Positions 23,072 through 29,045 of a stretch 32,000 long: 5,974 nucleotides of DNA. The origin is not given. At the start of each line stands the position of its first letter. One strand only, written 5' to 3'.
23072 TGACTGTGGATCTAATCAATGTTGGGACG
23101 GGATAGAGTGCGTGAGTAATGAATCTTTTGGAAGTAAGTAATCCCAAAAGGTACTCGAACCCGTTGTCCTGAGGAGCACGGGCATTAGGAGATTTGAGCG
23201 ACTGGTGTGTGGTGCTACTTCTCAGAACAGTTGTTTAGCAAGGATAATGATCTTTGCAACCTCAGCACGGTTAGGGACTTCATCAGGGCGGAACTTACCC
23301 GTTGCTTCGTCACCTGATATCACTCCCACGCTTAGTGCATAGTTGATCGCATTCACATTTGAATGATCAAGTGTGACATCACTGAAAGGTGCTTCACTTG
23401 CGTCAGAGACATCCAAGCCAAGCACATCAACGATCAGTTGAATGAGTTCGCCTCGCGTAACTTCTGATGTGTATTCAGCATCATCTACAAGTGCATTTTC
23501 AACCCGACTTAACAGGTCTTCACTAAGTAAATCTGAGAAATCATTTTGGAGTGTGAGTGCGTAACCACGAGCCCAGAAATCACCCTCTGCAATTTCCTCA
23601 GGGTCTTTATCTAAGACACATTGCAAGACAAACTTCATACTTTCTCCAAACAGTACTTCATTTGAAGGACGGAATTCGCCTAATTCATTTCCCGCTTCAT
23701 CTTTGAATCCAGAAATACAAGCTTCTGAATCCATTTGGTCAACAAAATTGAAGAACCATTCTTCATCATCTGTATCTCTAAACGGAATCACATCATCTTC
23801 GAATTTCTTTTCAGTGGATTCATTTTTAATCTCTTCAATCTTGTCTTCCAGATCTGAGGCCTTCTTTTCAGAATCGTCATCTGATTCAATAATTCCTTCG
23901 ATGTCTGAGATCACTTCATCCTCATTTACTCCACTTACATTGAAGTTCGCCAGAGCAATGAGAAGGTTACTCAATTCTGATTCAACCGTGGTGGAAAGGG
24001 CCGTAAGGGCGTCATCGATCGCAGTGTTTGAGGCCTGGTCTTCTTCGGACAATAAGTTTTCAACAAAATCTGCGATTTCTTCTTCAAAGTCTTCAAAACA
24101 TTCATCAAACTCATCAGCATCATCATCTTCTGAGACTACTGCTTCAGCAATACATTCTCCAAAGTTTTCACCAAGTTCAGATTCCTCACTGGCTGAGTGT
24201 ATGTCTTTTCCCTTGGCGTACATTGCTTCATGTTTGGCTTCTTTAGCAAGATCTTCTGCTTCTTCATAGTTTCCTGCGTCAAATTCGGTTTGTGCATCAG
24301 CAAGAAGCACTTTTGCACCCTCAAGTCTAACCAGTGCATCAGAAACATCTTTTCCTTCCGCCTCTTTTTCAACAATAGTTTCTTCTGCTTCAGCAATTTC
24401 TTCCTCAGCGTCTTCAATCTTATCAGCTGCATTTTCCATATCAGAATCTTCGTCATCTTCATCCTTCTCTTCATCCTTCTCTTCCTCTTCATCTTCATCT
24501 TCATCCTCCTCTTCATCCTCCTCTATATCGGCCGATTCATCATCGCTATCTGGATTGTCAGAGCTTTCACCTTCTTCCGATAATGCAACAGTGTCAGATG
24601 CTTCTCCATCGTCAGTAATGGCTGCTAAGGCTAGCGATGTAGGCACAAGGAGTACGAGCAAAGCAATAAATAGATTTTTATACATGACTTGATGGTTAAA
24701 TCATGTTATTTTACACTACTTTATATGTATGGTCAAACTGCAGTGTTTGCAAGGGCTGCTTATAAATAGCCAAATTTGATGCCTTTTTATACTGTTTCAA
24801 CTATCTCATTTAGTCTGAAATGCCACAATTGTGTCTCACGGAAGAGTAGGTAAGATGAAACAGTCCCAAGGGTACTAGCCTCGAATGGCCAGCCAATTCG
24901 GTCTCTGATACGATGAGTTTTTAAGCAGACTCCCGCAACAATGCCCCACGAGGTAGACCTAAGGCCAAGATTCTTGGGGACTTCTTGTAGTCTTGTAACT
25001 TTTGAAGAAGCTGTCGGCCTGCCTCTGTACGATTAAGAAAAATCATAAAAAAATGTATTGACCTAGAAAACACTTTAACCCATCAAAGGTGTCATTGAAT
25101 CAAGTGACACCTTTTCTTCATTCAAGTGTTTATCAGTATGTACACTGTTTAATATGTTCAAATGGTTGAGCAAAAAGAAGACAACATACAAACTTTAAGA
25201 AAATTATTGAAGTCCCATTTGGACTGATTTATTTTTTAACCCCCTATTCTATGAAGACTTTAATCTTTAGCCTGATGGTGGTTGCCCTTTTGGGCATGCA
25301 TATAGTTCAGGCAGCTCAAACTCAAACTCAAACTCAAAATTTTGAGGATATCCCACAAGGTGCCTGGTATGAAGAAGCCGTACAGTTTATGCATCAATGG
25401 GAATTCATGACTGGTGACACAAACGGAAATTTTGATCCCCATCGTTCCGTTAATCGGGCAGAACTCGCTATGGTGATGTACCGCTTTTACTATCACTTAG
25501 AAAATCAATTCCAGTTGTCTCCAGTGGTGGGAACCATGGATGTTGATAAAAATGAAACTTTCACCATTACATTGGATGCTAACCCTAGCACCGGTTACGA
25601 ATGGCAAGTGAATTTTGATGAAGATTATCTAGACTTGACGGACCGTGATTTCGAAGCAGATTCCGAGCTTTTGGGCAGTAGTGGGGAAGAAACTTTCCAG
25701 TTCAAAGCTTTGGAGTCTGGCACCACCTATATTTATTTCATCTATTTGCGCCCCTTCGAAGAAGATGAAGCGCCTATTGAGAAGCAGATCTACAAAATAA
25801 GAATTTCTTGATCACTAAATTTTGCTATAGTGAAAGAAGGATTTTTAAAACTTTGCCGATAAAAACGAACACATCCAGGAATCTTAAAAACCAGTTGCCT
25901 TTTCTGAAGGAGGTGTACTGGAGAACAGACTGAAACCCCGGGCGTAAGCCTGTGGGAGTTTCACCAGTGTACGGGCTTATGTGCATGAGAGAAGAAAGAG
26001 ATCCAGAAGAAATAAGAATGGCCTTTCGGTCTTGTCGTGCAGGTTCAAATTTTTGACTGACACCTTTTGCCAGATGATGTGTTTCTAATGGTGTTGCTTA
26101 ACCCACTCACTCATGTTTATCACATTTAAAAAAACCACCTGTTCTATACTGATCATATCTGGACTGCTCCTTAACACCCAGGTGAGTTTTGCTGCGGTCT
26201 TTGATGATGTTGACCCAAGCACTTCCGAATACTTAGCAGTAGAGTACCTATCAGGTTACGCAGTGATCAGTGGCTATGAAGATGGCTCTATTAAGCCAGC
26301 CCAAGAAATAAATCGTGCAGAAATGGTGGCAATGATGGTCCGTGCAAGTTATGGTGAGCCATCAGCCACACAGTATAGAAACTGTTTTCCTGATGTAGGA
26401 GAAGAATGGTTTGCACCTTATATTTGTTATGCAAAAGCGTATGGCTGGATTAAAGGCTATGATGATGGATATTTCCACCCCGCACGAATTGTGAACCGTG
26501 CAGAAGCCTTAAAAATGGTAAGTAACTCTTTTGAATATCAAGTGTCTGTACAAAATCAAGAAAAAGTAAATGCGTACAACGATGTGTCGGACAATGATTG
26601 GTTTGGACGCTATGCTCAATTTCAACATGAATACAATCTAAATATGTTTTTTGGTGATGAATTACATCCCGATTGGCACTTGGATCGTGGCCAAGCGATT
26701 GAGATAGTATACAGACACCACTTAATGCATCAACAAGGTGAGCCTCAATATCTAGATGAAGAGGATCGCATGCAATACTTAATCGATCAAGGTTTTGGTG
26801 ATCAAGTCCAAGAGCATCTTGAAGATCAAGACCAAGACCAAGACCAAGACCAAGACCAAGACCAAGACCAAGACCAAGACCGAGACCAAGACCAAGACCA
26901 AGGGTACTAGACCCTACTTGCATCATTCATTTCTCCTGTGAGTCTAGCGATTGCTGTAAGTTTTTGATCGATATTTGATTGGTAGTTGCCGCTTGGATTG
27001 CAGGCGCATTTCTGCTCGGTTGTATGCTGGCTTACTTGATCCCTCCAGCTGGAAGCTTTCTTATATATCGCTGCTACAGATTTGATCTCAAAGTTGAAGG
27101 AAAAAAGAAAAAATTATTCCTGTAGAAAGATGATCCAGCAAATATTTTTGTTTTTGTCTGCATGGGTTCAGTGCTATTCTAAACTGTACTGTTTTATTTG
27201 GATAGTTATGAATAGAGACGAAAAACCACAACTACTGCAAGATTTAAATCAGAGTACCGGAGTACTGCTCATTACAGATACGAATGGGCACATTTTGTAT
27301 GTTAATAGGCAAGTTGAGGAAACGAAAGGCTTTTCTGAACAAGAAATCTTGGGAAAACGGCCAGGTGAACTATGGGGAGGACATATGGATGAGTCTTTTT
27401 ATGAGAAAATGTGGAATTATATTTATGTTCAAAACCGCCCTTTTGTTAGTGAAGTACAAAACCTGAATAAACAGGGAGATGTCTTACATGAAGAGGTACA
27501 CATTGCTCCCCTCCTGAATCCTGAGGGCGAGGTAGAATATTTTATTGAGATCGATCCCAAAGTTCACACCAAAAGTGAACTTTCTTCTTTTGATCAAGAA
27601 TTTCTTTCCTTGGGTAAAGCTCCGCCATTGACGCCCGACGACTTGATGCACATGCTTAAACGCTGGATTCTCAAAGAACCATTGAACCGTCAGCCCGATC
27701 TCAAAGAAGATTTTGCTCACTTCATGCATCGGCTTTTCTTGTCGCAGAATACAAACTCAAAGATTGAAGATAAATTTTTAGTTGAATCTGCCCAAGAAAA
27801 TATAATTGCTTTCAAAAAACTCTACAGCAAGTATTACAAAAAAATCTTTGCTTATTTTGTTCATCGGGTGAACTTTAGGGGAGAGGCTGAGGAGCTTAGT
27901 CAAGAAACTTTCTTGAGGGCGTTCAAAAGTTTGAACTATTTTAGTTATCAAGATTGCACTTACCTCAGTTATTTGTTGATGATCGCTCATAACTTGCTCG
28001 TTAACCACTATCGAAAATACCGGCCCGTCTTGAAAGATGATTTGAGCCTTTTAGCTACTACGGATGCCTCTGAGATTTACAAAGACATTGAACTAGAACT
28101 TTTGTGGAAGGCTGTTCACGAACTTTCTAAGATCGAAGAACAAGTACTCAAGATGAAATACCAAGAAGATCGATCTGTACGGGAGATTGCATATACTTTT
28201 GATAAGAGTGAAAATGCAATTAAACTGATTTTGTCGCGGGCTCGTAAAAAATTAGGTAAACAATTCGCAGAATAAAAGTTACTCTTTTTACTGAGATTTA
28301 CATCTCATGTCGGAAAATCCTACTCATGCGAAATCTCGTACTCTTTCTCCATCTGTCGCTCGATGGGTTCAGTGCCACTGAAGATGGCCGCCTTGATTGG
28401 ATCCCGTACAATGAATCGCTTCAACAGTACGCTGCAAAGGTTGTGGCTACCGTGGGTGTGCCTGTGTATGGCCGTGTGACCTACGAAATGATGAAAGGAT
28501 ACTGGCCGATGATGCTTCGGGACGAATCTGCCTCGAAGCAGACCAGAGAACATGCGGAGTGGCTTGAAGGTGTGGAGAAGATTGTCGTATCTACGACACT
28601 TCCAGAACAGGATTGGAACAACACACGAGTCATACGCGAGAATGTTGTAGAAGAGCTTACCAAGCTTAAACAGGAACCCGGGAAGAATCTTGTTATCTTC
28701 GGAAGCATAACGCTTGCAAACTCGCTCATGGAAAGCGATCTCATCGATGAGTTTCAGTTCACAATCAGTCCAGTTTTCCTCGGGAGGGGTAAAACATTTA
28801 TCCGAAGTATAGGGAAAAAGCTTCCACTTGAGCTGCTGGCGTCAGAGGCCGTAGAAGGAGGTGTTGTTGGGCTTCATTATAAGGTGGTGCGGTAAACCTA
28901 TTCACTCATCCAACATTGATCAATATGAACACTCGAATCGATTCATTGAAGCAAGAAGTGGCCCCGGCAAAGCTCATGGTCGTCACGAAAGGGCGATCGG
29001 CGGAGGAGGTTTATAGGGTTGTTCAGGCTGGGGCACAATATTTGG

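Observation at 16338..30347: Twelve same-orientation repeats divide 14 kb into about 11 ORF-plus-3'-repeat cassettes: an integron-like array built on a non-attC repeat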

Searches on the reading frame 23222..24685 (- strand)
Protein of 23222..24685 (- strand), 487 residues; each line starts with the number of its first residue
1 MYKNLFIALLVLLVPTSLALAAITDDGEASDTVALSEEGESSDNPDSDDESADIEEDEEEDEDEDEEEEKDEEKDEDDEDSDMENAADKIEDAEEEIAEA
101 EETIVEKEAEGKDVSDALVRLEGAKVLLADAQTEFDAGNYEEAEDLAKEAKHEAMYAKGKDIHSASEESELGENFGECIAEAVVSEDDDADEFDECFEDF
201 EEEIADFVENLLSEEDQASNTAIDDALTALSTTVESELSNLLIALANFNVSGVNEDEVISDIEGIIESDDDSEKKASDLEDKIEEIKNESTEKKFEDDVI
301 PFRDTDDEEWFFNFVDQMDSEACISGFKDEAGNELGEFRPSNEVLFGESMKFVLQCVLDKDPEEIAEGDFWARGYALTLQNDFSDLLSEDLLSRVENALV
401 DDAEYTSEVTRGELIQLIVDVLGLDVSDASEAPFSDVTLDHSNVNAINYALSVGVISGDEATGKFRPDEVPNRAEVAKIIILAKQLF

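Call 18: search_protein_families(library=pfam, proteins=[window:23222-24685:-], max_evalue=0.01)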
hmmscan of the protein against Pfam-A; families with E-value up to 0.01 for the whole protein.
window:23222-24685:- (487 aa): 1 family
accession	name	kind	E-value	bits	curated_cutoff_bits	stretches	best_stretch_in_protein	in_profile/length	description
PF00395.25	SLH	-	9.1e-06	26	20.8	1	433-477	1-44/44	S-layer homology domain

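Call 61: find_homologous_proteins(query=window:23222-24685:-, max_evalue=1e-30)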
Query window:23222-24685:- (487 aa): 10 proteins with E <= 1e-30 among 8000 candidates.
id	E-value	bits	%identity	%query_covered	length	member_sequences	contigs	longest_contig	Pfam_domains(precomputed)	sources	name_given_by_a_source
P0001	1.8e-293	991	100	100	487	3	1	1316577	PF00395.26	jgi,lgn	jgi:hypothetical protein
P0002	1.0e-243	827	84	100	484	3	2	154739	PF00395.26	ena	-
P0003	4.1e-222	756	84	78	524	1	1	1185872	PF00395.26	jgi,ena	-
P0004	5.9e-137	476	55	83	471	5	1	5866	PF00395.26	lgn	-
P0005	9.7e-137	475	54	77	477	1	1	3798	PF00395.26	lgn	-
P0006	2.9e-136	473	57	81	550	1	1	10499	PF00395.26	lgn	-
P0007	5.8e-131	456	55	83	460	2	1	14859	PF00395.26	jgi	jgi:hypothetical protein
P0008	1.6e-128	448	54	83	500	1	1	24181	PF00395.26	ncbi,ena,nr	ncbi:MAG: hypothetical protein GWP15_00295 [Nitrospirae bacterium]|nr:hypothetical protein [Nitrospi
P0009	9.1e-97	343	43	89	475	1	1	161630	PF00395.26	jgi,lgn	jgi:TolA-binding protein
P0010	2.6e-87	312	41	85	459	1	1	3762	-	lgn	-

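Call 62: find_encoding_contigs(protein=P0003, flank=10000, max_places=3)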
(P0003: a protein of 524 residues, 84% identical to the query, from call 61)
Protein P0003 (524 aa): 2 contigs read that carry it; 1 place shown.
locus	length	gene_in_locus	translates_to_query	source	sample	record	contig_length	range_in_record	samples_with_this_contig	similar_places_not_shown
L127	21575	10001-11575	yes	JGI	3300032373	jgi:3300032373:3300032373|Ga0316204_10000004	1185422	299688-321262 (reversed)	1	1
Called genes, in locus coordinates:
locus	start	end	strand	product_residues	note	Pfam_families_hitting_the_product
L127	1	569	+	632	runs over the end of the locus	PF00456:Transketolase_N, PF00676:E1_dh, PF02779:Transket_pyr, PF02780:Transketolase_C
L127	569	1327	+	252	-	PF01925:TauE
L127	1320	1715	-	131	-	-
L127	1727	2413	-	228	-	PF01182:Glucosamine_iso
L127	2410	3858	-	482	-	PF00479:G6PD_N, PF02781:G6PD_C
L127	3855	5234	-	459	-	PF01488:Shikimate_DH (faint), PF03446:NAD_binding_2, PF00393:6PGD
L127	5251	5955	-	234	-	-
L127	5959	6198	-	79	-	-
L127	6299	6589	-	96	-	PF01016:Ribosomal_L27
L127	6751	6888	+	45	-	-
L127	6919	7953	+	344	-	PF00730:HhH-GPD, PF00633:HHH (weak), PF10576:EndIII_4Fe-2S (weak), PF00293:NUDIX, PF14815:NUDIX_4, PF22327:Nudt16-like (weak)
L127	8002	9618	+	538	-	PF01551:Peptidase_M23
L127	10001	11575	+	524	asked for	PF00395:SLH (faint)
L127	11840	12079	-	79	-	PF13031:DUF3892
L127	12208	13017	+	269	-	PF00717:Peptidase_S24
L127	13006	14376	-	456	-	PF00239:Resolvase, PF07508:Recombinase, PF13408:Zn_ribbon_recom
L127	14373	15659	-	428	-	PF02195:ParB_N, PF01555:N6_N4_Mtase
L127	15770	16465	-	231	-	-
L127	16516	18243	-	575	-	PF04294:VanW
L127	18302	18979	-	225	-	PF01757:Acyl_transf_3 (faint), PF07786:HGSNAT_cat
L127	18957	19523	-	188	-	PF03713:DUF305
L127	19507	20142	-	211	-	PF11303:DUF3105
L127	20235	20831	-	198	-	-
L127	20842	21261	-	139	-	PF07884:VKOR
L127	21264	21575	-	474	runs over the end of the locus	PF00394:Cu-oxidase (faint), PF07732:Cu-oxidase_3, PF13473:Cupredoxin_1 (faint), PF07731:Cu-oxidase_2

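Call 63: find_encoding_contigs(protein=P0008, flank=10000, max_places=3)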
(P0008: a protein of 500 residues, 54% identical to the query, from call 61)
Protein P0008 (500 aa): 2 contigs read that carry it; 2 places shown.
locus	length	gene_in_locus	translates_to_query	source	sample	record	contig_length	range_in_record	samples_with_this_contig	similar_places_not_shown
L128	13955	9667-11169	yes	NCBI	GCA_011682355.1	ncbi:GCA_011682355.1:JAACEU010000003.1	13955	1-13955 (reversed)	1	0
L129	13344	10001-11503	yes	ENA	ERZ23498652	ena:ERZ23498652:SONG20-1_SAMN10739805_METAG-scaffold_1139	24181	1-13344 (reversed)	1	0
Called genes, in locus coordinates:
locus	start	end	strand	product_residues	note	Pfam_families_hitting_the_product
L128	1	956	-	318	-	PF01207:Dus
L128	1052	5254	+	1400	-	-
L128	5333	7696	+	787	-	PF09364:XFP_N, PF03894:XFP, PF09363:XFP_C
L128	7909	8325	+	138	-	-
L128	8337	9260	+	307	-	PF01063:Aminotran_4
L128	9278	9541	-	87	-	-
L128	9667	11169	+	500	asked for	PF00395:SLH (faint)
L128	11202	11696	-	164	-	PF04461:YajQ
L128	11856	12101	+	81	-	-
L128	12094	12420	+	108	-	PF06296:RelE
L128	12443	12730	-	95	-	PF05016:ParE_toxin (weak), PF15781:ParE-like_toxin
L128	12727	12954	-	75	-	-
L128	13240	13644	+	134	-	-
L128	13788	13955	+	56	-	PF01909:NTP_transf_2, PF18765:Polbeta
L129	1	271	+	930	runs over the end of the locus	-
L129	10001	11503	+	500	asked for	PF00395:SLH (faint)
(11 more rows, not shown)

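Call 80: search_protein_families(library=pfam, proteins=[L127:13006-14376:-], max_evalue=0.001)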
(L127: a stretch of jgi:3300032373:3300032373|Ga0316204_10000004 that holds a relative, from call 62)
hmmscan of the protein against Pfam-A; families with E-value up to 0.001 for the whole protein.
L127:13006-14376:- (456 aa): 4 families
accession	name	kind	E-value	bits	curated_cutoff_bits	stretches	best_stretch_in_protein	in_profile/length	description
PF07508.19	Recombinase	-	1.2e-15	58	21.1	1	223-312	2-101/102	Recombinase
PF00239.26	Resolvase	-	3e-12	47.3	23.3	1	73-194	22-143/145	Resolvase, N terminal domain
PF13408.12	Zn_ribbon_recom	-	8.4e-10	39.3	25.3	1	325-381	2-55/58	Recombinase zinc beta ribbon domain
PF13022.12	HTH_Tnp_1_2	-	0.00021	21.8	27.9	1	2-81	4-82/122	Helix-turn-helix of insertion element transposase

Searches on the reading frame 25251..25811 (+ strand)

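Call 17: search_protein_families(library=pfam, proteins=[window:25251-25811:+], max_evalue=0.01)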
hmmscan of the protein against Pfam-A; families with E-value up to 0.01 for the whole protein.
window:25251-25811:+ (186 aa): 3 families
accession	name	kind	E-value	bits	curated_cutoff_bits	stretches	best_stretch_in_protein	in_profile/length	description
PF09394.16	Inhibitor_I42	-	1.2e-23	83.6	27.2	1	98-181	2-89/91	Chagasin family peptidase inhibitor I42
PF00395.25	SLH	-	3.3e-08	33.8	20.8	1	31-73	2-44/44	S-layer homology domain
PF12628.13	Inhibitor_I71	-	0.0018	18.6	22.1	0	138-172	126-160/173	Falstatin, cysteine peptidase inhibitor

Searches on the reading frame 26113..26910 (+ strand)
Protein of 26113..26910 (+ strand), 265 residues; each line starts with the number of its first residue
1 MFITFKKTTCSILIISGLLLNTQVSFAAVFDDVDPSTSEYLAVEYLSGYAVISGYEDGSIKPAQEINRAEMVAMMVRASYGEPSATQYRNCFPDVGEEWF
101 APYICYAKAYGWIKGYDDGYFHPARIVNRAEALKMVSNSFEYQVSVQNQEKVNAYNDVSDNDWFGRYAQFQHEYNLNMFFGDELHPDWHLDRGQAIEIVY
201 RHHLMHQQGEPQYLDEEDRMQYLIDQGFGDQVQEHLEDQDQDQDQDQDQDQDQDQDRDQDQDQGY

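Call 17: search_protein_families(library=pfam, proteins=[window:26113-26910:+], max_evalue=0.01)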
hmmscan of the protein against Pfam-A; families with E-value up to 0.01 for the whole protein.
window:26113-26910:+ (265 aa): 1 family
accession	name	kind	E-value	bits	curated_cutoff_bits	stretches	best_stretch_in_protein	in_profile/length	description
PF00395.25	SLH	-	4e-22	78.4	20.8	2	30-71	2-43/44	S-layer homology domain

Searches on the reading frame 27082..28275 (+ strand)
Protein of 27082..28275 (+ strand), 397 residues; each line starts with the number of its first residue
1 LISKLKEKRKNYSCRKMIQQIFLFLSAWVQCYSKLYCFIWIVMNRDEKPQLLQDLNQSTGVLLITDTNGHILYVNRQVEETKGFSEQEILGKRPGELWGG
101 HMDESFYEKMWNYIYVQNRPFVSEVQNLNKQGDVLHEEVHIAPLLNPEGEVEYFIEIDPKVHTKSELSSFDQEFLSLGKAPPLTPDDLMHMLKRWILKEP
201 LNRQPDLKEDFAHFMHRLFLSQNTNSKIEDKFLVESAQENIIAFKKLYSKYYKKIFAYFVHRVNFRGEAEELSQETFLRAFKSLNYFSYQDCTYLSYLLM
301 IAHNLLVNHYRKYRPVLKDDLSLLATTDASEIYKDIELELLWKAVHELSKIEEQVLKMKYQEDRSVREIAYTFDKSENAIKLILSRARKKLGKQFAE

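Call 17: search_protein_families(library=pfam, proteins=[window:27082-28275:+], max_evalue=0.01)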
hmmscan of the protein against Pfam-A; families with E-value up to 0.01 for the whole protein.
window:27082-28275:+ (397 aa): 7 families
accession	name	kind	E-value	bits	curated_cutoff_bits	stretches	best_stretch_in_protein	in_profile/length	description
PF13426.13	PAS_9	-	4.1e-11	43.5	27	1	59-156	2-96/103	PAS domain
PF00989.32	PAS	-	1.3e-10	41.7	22.6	1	56-155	8-107/113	PAS fold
PF08448.16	PAS_4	-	2.6e-10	41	23.1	1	55-156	1-100/110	PAS fold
PF04542.20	Sigma70_r2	-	1.7e-09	37.7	24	1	247-313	1-68/71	Sigma-70 region 2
PF08281.18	Sigma70_r4_2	-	3.3e-09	36.7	25.7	1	339-391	2-54/54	Sigma-70, region 4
PF04545.22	Sigma70_r4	-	1.2e-06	28.4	24.1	1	345-391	2-48/50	Sigma-70, region 4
PF08447.18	PAS_3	-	0.00012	22.7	25.6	1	71-155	1-86/89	PAS fold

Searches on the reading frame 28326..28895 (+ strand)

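Call 17: search_protein_families(library=pfam, proteins=[window:28326-28895:+], max_evalue=0.01)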
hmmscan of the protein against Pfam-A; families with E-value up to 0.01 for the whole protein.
window:28326-28895:+ (189 aa): 1 family
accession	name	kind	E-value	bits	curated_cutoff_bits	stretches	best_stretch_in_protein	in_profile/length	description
PF01872.23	RibD_C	-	7.8e-23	81.7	24.1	1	4-181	3-196/197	RibD C-terminal domain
